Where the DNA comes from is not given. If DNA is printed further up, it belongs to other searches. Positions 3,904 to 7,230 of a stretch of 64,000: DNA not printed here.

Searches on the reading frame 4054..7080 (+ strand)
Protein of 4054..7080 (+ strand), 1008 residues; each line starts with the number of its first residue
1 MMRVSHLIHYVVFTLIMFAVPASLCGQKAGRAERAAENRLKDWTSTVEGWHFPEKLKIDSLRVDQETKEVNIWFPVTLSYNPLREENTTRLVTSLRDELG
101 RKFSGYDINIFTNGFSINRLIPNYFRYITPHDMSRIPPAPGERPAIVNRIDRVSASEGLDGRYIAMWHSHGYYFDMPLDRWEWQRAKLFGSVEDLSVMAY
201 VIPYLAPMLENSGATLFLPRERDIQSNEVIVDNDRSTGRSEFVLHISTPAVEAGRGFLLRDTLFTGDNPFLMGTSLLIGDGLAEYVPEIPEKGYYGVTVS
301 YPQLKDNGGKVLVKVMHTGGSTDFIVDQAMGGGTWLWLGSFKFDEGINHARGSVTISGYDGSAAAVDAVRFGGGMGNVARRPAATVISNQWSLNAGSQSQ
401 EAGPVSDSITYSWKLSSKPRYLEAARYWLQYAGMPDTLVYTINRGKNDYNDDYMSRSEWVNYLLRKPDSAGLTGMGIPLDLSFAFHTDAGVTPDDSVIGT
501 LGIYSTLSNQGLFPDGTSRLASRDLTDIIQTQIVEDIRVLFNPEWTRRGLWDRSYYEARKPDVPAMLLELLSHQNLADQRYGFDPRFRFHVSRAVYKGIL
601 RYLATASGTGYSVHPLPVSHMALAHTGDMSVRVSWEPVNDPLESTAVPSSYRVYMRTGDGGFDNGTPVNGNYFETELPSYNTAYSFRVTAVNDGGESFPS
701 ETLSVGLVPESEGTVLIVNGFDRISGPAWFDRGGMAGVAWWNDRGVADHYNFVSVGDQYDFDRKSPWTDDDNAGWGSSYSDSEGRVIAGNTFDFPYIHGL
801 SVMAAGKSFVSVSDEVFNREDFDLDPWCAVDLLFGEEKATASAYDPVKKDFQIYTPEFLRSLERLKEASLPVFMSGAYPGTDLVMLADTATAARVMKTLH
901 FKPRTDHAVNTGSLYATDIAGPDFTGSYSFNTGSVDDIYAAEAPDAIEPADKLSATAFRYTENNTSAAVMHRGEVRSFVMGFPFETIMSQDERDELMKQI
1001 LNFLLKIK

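Call 9: search_protein_families(library=pfam, proteins=[window:4054-7080:+])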
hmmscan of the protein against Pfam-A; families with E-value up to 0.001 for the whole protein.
window:4054-7080:+ (1008 aa): 3 families
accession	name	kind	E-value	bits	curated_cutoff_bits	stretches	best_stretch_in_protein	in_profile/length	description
PF25275.1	Golvesin_C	-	1.2e-14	55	31.6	1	281-371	41-130/132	Golvesin C-terminal domain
PF00041.27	fn3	-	4.5e-06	27.2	25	1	619-704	4-82/84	Fibronectin type III domain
PF01520.23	Amidase_3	-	0.00015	22.3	27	1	515-600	94-173/174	N-acetylmuramoyl-L-alanine amidase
